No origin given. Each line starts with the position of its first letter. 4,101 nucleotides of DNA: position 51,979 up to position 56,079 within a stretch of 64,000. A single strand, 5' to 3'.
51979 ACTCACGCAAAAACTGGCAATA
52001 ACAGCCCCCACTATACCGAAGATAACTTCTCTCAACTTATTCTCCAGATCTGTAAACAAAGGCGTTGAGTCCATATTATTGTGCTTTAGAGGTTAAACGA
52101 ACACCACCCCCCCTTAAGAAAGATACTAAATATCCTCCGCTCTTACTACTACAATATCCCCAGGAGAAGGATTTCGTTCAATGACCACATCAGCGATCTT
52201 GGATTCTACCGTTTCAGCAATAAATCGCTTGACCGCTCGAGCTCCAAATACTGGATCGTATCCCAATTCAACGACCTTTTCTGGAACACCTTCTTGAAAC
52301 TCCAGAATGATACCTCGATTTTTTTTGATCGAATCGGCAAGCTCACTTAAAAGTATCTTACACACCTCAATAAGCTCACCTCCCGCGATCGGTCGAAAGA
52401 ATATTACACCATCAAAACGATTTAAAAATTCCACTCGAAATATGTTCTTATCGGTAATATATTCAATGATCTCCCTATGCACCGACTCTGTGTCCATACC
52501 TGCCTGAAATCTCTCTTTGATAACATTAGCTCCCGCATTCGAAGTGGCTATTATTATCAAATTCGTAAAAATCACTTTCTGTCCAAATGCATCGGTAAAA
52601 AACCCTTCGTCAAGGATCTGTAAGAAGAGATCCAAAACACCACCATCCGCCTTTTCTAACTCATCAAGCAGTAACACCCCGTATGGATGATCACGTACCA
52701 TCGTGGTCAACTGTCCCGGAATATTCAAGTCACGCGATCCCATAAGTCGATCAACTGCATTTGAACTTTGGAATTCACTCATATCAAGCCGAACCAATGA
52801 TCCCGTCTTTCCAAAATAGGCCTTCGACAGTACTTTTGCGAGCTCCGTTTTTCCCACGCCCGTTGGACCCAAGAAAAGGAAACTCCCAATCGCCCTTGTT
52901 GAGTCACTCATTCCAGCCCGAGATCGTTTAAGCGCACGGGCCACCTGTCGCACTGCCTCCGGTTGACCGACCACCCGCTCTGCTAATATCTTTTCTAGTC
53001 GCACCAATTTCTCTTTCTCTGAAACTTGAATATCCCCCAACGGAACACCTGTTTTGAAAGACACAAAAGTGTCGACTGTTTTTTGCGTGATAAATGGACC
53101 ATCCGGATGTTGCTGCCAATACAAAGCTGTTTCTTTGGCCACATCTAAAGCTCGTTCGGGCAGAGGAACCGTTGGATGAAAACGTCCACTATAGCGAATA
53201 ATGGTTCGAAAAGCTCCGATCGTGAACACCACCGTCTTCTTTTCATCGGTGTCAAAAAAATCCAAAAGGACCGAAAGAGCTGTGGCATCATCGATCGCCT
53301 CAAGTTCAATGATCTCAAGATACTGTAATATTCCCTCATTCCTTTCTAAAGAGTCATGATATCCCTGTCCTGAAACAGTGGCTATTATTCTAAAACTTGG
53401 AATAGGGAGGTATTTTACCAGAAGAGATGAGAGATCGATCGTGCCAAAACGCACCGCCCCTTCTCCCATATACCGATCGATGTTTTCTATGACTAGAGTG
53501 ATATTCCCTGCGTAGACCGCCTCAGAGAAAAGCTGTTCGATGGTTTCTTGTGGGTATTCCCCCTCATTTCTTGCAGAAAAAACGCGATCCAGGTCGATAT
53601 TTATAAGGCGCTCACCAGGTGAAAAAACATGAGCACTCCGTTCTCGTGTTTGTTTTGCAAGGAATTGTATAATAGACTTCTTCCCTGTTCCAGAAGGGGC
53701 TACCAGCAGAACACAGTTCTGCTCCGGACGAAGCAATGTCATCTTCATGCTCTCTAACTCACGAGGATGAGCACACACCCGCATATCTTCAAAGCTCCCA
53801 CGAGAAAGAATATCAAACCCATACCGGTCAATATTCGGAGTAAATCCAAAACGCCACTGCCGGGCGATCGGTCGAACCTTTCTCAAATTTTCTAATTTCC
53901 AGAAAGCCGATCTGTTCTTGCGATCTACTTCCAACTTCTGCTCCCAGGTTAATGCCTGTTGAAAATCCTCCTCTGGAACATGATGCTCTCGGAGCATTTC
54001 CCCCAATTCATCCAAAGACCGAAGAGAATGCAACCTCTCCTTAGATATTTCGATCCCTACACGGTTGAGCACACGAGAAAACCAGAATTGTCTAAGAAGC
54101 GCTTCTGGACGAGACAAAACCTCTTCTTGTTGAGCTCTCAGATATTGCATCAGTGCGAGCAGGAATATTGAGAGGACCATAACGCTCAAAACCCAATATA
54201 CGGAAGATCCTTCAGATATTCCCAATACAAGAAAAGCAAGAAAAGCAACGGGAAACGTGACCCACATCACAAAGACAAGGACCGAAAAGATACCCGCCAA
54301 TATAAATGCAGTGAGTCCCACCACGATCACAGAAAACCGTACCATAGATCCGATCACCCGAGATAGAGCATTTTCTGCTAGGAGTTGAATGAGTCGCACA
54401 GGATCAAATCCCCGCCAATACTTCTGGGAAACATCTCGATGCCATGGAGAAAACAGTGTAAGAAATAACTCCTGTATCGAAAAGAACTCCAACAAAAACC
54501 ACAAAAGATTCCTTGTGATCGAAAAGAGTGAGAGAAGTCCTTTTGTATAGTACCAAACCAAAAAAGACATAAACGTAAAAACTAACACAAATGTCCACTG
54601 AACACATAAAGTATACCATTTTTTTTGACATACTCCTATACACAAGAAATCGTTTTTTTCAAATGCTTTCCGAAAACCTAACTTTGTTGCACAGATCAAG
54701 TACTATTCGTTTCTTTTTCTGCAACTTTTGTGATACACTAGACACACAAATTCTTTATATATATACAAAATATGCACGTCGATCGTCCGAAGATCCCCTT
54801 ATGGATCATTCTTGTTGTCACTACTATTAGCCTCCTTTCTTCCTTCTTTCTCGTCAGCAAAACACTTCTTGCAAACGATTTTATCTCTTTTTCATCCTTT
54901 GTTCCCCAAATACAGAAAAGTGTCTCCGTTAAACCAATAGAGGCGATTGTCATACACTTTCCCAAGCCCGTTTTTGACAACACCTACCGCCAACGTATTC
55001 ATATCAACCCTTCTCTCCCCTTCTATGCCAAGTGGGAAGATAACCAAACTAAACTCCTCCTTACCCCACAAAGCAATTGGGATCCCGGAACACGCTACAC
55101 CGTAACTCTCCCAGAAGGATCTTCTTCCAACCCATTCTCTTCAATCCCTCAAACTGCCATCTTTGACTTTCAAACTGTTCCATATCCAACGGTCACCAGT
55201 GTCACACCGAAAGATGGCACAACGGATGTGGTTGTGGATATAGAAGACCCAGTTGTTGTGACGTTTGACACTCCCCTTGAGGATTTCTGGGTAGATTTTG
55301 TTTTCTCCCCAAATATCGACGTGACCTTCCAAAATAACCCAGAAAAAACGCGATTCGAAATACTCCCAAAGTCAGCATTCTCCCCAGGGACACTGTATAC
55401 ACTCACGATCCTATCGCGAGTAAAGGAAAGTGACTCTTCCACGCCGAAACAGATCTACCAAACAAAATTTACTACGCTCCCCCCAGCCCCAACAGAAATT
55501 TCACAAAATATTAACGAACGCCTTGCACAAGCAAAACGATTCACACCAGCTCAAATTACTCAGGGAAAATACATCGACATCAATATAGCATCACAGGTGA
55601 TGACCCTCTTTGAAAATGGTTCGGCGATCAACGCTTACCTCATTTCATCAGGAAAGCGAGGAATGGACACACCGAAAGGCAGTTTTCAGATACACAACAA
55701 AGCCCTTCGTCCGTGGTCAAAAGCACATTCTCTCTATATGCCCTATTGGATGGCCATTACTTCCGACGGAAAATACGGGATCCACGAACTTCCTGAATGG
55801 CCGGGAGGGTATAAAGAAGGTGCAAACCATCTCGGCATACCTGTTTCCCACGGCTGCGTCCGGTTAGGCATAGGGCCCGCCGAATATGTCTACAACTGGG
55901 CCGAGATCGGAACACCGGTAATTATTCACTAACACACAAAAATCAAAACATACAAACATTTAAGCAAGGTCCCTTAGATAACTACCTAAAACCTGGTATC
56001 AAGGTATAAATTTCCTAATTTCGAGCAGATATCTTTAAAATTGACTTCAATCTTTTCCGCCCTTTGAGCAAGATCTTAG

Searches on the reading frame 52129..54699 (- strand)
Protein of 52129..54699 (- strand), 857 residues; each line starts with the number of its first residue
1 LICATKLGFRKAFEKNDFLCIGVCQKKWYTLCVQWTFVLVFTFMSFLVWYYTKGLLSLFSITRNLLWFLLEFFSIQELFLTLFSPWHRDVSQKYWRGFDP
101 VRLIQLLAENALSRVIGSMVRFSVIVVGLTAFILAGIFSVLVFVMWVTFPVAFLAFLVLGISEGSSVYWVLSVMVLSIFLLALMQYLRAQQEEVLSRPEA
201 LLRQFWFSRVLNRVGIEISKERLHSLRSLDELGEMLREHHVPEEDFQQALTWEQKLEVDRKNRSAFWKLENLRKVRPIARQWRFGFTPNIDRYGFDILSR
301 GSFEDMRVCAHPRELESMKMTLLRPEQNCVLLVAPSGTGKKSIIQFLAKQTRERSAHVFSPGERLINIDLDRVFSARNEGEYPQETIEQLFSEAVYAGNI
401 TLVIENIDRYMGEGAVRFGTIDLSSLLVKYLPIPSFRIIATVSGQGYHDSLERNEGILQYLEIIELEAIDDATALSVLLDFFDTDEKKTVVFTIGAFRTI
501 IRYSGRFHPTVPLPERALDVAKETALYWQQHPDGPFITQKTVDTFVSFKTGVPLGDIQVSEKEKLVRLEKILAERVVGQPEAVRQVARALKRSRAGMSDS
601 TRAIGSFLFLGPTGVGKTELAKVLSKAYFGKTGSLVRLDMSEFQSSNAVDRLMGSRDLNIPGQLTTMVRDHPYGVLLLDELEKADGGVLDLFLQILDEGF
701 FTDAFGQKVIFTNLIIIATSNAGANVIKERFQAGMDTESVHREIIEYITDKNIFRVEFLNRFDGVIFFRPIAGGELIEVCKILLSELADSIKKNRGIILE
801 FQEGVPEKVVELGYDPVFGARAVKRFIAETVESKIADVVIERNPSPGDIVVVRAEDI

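Call 81: search_protein_families(library=pfam, proteins=[window:52129-54699:-], max_evalue=0.0001)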
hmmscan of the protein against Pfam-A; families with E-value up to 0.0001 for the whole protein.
window:52129-54699:- (857 aa): 8 families
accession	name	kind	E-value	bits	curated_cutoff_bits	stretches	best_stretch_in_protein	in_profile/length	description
PF07724.20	AAA_2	-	9.3e-41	140.1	27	1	603-763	2-164/166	AAA domain (Cdc48 subfamily)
PF10431.15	ClpB_D2-small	-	1.1e-14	54.7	21.9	1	775-852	5-81/81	C-terminal, D2-small domain, of ClpB protein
PF00004.35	AAA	-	1.6e-11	45.2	21.2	1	608-722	2-110/131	ATPase family associated with various cellular activities (AAA)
PF07728.20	AAA_5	-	4.7e-10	40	22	1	607-724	2-125/139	AAA domain (dynein-related subfamily)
PF13191.12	AAA_16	-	7.6e-07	30.2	32.6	0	575-631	1-51/167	AAA ATPase domain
PF00158.32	Sigma54_activat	-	1.3e-06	28.6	20.2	0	601-723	19-144/168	Sigma-54 interaction domain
PF12775.13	AAA_7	-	1.2e-05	25.3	25.8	0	606-654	35-83/181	P-loop containing dynein motor region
PF20720.3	nSTAND3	-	6.8e-05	23.1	27.2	0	608-639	21-52/155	Novel STAND NTPase 3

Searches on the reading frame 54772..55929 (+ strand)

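Call 81: search_protein_families(library=pfam, proteins=[window:54772-55929:+], max_evalue=0.0001)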
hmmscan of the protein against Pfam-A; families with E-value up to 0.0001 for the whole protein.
window:54772-55929:+ (386 aa): 2 families
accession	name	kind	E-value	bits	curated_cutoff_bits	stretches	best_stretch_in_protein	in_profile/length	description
PF03734.19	YkuD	-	2.4e-20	74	23.4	1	266-385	2-146/146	L,D-transpeptidase catalytic domain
PF13205.12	Big_5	-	5.8e-16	59.6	23.6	2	139-235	5-105/105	Bacterial Ig-like domain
